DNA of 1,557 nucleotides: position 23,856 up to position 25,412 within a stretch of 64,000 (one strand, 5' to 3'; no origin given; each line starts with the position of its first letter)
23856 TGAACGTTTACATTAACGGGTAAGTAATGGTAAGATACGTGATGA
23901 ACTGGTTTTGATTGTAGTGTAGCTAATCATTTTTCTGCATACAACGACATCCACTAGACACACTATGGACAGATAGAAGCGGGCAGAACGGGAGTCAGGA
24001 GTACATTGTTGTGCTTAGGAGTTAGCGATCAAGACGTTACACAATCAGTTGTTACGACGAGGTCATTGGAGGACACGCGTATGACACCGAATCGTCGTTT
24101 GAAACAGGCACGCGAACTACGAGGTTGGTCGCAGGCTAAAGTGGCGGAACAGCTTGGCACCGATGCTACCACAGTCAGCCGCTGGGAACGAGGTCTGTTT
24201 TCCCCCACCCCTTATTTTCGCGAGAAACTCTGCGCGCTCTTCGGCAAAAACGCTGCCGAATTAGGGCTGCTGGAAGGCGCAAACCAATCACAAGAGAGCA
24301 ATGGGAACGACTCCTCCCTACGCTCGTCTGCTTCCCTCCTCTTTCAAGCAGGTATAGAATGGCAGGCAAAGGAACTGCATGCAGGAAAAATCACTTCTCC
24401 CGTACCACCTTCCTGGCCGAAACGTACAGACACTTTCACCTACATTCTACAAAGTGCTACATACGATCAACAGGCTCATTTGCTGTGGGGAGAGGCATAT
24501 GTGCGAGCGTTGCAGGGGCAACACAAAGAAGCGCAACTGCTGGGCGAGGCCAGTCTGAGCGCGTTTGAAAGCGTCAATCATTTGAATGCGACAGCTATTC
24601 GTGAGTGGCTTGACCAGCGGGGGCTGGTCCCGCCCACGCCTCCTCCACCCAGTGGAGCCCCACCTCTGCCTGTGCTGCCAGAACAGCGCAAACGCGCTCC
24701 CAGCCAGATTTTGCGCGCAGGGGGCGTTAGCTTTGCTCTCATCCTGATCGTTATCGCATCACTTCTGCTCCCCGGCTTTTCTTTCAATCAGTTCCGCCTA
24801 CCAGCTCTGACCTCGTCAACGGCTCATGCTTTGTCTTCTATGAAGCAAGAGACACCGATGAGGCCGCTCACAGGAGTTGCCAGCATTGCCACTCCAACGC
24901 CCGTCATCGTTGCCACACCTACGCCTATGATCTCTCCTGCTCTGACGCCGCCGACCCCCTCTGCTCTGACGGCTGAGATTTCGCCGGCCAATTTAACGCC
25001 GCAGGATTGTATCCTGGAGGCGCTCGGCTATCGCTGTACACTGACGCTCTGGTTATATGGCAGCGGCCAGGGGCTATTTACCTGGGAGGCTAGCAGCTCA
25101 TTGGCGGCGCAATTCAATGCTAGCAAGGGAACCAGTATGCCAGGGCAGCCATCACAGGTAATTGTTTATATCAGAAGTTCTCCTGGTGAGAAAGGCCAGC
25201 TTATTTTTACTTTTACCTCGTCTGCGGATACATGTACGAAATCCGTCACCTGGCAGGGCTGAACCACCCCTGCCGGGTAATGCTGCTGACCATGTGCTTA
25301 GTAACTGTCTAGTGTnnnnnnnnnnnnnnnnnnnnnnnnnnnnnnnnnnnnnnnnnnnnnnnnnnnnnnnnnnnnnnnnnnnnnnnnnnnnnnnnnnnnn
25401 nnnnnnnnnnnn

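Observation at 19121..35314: Compact 17-kb cellulolytic locus with embedded signal-transduction genes (membrane XRE regulator; ECF sigma + WD40 anti-sigma)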

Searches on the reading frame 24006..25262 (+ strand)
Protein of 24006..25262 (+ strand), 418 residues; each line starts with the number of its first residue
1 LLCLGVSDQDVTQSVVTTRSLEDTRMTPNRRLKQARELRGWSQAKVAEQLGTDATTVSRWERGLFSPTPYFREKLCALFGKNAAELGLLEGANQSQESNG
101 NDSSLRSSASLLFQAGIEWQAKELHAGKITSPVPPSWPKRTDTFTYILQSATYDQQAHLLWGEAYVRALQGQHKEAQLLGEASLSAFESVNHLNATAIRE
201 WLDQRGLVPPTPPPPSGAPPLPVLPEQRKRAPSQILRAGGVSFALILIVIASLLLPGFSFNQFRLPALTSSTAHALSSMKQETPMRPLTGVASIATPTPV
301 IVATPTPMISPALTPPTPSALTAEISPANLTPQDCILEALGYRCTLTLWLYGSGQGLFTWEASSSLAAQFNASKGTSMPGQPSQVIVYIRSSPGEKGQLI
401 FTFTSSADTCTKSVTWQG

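Call 3: search_protein_families(library=pfam, proteins=[window:24006-25262:+], max_evalue=0.01)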
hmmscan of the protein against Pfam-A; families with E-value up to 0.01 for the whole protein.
window:24006-25262:+ (418 aa): 5 families
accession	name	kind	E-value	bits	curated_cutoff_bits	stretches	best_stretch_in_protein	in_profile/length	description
PF01381.28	HTH_3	-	2.7e-11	43.8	23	1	32-86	1-55/55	Helix-turn-helix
PF13560.12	HTH_31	-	4.5e-10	40.1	27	1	30-86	4-61/64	Helix-turn-helix domain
PF12844.13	HTH_19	-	4.5e-07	30.1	30.2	1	30-86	2-58/64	Helix-turn-helix domain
PF13384.12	HTH_23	-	0.0016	18.7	24.6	1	31-60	7-37/50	Homeodomain-like domain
PF13542.12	HTH_Tnp_ISL3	-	0.0072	16.2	27.4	0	39-60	26-46/51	Helix-turn-helix domain of transposase family ISL3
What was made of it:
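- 24081..25262 (+): Membrane-anchored XRE-family regulator (transmembrane transcription regulator). HTH 1-60, three-helix domain 118-179, TM 215-232, outer Ig-like (ASH/PapD-like) domain 297-392. Pfam HTH_3 (call 3).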

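Call 37: find_homologous_proteins(query=window:24081-25262:+, max_evalue=0.00001)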
Query window:24081-25262:+ (393 aa): 165 proteins with E <= 0.00001 among 8000 candidates; the best 120 are listed.
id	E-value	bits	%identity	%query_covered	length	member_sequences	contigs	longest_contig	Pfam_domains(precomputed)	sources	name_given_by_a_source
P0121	1.8e-257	872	100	100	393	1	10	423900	PF12844.14,PF01381.29,PF13560.13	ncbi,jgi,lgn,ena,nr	ncbi:MAG TPA: helix-turn-helix transcriptional regulator [Ktedonosporobacter sp.]|jgi:transcriptiona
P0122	1.1e-225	767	90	100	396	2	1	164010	PF12844.14,PF01381.29,PF13560.13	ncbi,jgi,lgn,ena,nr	ncbi:MAG TPA: helix-turn-helix transcriptional regulator [Ktedonobacteraceae bacterium]|nr:helix-tur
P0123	2.0e-200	684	81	100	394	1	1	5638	PF12844.14,PF01381.29,PF13560.13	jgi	-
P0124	4.5e-200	683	80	100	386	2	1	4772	PF12844.14,PF01381.29,PF13560.13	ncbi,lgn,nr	ncbi:MAG TPA: helix-turn-helix transcriptional regulator [Ktedonobacteraceae bacterium]|nr:helix-tur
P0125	2.2e-199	681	81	100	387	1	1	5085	PF01381.29,PF13560.13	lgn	-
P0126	1.2e-196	672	81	100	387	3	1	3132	PF12844.14,PF01381.29,PF13560.13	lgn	-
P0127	1.3e-194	665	81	100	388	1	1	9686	PF12844.14,PF01381.29,PF13560.13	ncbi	-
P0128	7.0e-157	541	66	100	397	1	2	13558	PF12844.14,PF01381.29,PF13560.13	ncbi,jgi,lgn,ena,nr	ncbi:MAG TPA: helix-turn-helix transcriptional regulator [Ktedonosporobacter sp.]|nr:helix-turn-heli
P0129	2.3e-136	473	58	100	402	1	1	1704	PF12844.14,PF01381.29,PF13560.13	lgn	-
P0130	6.8e-123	429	54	100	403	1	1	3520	PF12844.14,PF01381.29,PF13560.13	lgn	-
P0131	5.8e-122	426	55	100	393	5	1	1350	PF12844.14,PF01381.29,PF13560.13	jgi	jgi:transcriptional regulator with XRE-family HTH domain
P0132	6.9e-122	426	55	100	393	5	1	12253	PF12844.14,PF01381.29,PF13560.13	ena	-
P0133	1.1e-121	425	55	100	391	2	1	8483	PF12844.14,PF01381.29,PF13560.13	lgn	-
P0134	1.5e-121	425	57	100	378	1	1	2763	PF12844.14,PF01381.29,PF13560.13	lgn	-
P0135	1.3e-119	418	55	100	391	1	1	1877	PF12844.14,PF01381.29,PF13560.13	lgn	-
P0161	1.5e-107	378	51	100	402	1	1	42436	PF12844.14,PF01381.29,PF13560.13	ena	-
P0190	2.4e-91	325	45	100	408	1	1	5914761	PF12844.14,PF01381.29,PF13560.13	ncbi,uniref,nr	ncbi:hypothetical protein KDH_36320 [Dictyobacter sp. S3.2.2.5]|uniref:HTH cro/C1-type domain-contai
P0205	4.4e-78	281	42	99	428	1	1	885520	PF01381.29,PF13560.13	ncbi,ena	-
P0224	1.5e-74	270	44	100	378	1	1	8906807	PF12844.14,PF01381.29,PF13560.13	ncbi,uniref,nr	ncbi:hypothetical protein KSF_072510 [Reticulibacter mediterranei]|uniref:HTH cro/C1-type domain-con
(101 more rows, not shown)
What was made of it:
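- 24081..25262 (+): Family of 165 proteins; every hit that carries an organism name is from Ktedonobacteria (call 37).
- Closest known: Transmembrane transcription regulators. Different: The family is confined to Ktedonobacteria (call 37).
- Its family is restricted to the same class that carries the motif (call 37).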

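Call 38: find_encoding_contigs(protein=P0161, flank=10000, max_places=1)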
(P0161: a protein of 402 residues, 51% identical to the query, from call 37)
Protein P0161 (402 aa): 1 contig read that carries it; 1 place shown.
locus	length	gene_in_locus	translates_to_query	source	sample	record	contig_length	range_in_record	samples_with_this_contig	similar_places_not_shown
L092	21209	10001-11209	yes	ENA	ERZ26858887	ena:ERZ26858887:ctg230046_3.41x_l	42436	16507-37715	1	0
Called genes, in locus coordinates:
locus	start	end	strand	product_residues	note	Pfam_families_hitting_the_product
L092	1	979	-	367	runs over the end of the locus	PF12679:ABC2_membrane_2, PF12698:ABC2_membrane_3, PF01061:ABC2_membrane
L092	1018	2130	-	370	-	PF12679:ABC2_membrane_2, PF12698:ABC2_membrane_3, PF01061:ABC2_membrane, PF12730:ABC2_membrane_4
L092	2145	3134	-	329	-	PF00005:ABC_tran, PF13304:AAA_21 (faint), PF13732:DrrA1-3_C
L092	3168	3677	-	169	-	PF22381:Staph_reg_Sar_Rot (weak), PF01047:MarR, PF12802:MarR_2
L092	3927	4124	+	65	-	PF00067:p450 (weak)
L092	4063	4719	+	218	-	PF00067:p450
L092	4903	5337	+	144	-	PF00067:p450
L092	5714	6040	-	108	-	PF00106:adh_short, PF13561:adh_short_C2, PF23441:SDR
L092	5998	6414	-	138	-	PF23441:SDR, PF00106:adh_short, PF13561:adh_short_C2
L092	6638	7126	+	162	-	-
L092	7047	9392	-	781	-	-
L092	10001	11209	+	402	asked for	PF01381:HTH_3, PF12844:HTH_19 (weak), PF13560:HTH_31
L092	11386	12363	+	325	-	-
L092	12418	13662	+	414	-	-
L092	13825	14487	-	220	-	PF17765:MLTR_LBD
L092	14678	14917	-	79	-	PF01176:eIF-1a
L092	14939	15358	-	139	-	-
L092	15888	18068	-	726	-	PF00942:CBM_3, PF00150:Cellulase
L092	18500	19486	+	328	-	PF00535:Glycos_transf_2, PF10111:Glyco_tranf_2_2 (weak)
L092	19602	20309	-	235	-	PF01381:HTH_3, PF12844:HTH_19 (weak), PF13560:HTH_31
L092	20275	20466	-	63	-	-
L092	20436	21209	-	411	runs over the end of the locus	PF14239:RRXRR, PF01844:HNH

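Call 39: find_encoding_contigs(protein=P0190, flank=10000, max_places=1)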
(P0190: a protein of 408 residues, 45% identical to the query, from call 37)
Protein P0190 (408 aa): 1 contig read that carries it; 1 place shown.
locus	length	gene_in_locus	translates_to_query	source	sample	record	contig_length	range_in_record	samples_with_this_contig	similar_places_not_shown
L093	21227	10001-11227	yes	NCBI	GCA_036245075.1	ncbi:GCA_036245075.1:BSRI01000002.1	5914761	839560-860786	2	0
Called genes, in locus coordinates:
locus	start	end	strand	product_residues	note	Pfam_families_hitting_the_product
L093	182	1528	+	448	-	PF05139:Erythro_esteras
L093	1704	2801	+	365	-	-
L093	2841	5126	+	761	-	PF04879:Molybdop_Fe4S4, PF00384:Molybdopterin, PF01568:Molydop_binding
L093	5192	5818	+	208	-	PF12797:Fer4_2 (weak), PF13187:Fer4_9 (faint), PF14697:Fer4_21 (faint), PF13237:Fer4_10 (weak), PF13247:Fer4_11, PF12838:Fer4_7 (weak), PF00037:Fer4 (weak), PF12837:Fer4_6 (weak), +2 more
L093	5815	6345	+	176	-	PF00355:Rieske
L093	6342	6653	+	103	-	PF20540:DUF6755 (weak)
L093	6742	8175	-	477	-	PF13088:BNR_2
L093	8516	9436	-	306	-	PF01226:Form_Nir_trans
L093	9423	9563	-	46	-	-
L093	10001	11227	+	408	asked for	PF01381:HTH_3, PF12844:HTH_19 (weak), PF13560:HTH_31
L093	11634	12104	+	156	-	-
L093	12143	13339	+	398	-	-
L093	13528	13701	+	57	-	PF00111:Fer2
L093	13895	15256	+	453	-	PF01654:Cyt_bd_oxida_I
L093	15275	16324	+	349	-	PF02322:Cyt_bd_oxida_II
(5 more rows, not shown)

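Call 40: find_encoding_contigs(protein=P0224, flank=10000, max_places=1)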
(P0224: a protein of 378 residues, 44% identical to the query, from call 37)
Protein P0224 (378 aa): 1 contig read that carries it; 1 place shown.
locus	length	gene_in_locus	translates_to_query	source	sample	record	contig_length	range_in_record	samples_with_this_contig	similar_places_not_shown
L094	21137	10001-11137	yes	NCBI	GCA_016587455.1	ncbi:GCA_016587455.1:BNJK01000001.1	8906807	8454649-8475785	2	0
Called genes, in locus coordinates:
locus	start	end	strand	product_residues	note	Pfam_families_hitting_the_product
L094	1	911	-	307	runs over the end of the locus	PF00528:BPD_transp_1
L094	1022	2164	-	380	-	PF01547:SBP_bac_1, PF13416:SBP_bac_8, PF13531:SBP_bac_11, PF13343:SBP_bac_6 (faint)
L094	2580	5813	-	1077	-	PF02358:Trehalose_PPase, PF03636:Glyco_hydro_65N, PF03632:Glyco_hydro_65m, PF03633:Glyco_hydro_65C (weak)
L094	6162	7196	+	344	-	PF02558:ApbA (weak), PF03446:NAD_binding_2, PF03807:F420_oxidored, PF00393:6PGD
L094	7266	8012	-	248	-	-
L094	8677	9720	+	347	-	PF09243:Rsm22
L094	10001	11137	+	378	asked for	PF01381:HTH_3, PF12844:HTH_19 (weak), PF13560:HTH_31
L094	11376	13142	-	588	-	PF00496:SBP_bac_5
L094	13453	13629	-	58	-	-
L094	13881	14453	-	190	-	PF07336:ABATE, PF11706:zf-CGNR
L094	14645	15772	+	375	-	-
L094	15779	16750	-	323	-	PF01699:Na_Ca_ex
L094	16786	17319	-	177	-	-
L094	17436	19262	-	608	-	-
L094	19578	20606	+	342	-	-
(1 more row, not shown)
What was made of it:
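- The XRE gene is unlinked to GH genes in Dictyobacter and Reticulibacter (calls 39, 40).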

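Call 41: find_encoding_contigs(protein=P0205, flank=10000, max_places=1)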
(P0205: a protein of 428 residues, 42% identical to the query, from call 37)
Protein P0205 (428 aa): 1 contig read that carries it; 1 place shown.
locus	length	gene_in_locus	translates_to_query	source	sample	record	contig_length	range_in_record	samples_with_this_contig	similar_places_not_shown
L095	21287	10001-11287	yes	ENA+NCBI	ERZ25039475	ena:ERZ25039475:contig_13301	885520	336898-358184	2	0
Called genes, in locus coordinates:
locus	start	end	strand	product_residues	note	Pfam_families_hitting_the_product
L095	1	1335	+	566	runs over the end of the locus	PF03734:YkuD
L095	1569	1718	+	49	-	-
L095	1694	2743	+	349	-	PF20226:DUF6585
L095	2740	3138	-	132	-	PF00903:Glyoxalase, PF12681:Glyoxalase_2 (weak)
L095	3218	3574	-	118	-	PF00903:Glyoxalase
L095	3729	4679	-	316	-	PF08279:HTH_11, PF19187:HTH_PafC (faint), PF13280:WYL, PF25583:WCX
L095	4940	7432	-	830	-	PF02011:Glyco_hydro_48, PF00553:CBM_2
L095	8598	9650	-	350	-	-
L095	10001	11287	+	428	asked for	PF01381:HTH_3, PF13560:HTH_31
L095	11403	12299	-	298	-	PF00248:Aldo_ket_red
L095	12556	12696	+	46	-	-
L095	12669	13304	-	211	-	-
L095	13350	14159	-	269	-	-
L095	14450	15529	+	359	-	-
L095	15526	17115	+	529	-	PF01590:GAF (faint), PF13185:GAF_2 (faint), PF00512:HisKA, PF02518:HATPase_c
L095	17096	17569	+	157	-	PF00072:Response_reg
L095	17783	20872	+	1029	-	PF25047:Beta-prop_TEP1_2nd, PF00400:WD40, PF23381:Beta-prop_IFT122_1st, PF23393:Beta-prop_WDR90_POC16_2nd, PF23414:Beta-prop_EML_2, PF24805:EIF3I, PF24814:WD40_Prp19, PF25168:Beta-prop_WDR36-Utp21_2nd, +84 more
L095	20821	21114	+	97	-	PF13676:TIR_2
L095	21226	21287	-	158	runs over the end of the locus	-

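Call 60: search_protein_families(library=ncbifam, proteins=[window:24081-25262:+], max_evalue=0.01)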
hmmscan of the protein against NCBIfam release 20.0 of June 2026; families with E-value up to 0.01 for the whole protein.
window:24081-25262:+ (393 aa): 6 families
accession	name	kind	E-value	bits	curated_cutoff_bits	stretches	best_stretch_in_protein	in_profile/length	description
NF041951.1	phage_RstR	subfamily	3.5e-06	27.2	80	1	1-52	1-52/108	RstR family transcriptional repressor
TIGR03830.1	CxxCG_CxxCG_HTH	subfamily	3.7e-05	23.5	61.8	1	6-46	69-109/127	type II TA system antitoxin MqsA family protein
TIGR00270.2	TIGR00270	equivalog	5.5e-05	23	110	1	5-54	78-127/159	multiprotein bridging factor aMBF1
NF053720.1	NsdA_fam_reg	subfamily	0.00036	20.2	75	1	11-79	19-94/432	NsdA family TPR-like regulatory protein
NF047542.1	telomere_Tap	equivalog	0.0014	17.4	600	1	8-71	23-86/695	telomere-associated protein Tap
TIGR03070.1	couple_hipB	subfamily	0.0054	16.6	71.65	0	7-38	7-38/58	type II toxin-antitoxin system Y4mF family antitoxin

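Call 63: predict_structure(alignment_id=A4)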
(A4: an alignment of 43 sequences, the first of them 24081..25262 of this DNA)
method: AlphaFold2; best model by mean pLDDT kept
length: 393 residues; sequences in the alignment: 43
mean_pLDDT: 69.1   pTM: 0.31
mean pLDDT of the five models: 69.1, 68.9, 68.8, 67.1, 65.6
residues with pLDDT >= 90: 109; 70-90: 119; 50-70: 42; < 50: 123
segments of 3 or more residues with pLDDT < 50: 66-102, 189-214, 234-292
pLDDT, mean of each block of 10 residues (from residue 1): 70 83 86 81 80 76 48 31 35 40 59 64 82 91 90 92 87 90 64 40 38 56 74 44 33 33 34 38 38 73 96 95 86 92 95 91 95 96 92 94
secondary structure, 60 per line:
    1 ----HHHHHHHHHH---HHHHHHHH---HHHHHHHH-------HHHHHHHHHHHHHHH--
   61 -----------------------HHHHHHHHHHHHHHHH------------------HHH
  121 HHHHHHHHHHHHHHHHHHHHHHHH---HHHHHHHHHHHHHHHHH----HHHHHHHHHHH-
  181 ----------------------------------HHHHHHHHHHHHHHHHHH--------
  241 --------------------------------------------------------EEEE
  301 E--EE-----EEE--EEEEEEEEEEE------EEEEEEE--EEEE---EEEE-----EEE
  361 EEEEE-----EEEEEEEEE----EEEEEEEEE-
elements in order: H5-14 H18-25 H29-36 H44-58 H84-99 H118-144 H148-164 H169-179 H215-232 E297-301 E311-313 E316-326 E333-339 E342-345 E349-352 E358-365 E371-379 E384-392
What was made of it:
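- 24081..25262 (+): AF2 model (call 63).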

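Call 70: find_related_loci(query=A4, collection=metagenome_contigs, flank=10000)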
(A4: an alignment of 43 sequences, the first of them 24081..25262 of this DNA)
Query A4 (393 aa) in metagenome_contigs; peptide patterns used: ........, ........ (x = any residue, [..] = any of these).
599 stretches matched a pattern (row limit reached: there are more); 346 encode a relative of the query (tblastn E <= 1e-3); the best 80 are kept; 80 distinct loci.
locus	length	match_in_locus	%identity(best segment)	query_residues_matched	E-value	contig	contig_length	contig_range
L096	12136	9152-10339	90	1-393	0e+0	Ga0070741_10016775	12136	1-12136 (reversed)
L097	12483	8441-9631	66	1-393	1e-144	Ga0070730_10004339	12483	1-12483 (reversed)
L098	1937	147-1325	56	1-393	2e-130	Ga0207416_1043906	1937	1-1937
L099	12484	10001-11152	53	1-393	9e-121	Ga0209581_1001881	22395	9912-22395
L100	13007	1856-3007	53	1-393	9e-121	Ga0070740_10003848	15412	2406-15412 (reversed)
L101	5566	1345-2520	54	1-393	3e-118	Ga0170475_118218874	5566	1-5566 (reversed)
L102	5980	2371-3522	52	1-393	4e-115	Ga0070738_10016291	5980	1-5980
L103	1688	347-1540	51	1-392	5e-122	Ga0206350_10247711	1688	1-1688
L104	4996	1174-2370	52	1-393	2e-112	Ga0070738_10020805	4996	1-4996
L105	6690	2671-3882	51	1-393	6e-110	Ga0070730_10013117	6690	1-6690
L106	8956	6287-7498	51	1-393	6e-110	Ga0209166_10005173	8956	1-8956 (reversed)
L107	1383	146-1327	49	1-392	2e-118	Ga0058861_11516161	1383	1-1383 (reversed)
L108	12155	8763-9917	49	1-393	6e-107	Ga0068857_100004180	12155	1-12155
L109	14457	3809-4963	49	1-393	6e-107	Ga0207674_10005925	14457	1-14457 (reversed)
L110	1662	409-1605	50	1-393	2e-113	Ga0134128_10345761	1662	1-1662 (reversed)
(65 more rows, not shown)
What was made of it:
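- The HTH type is shared by many other Ktedonobacteria proteins (call 70), so its invariance is weak evidence for a specific target.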
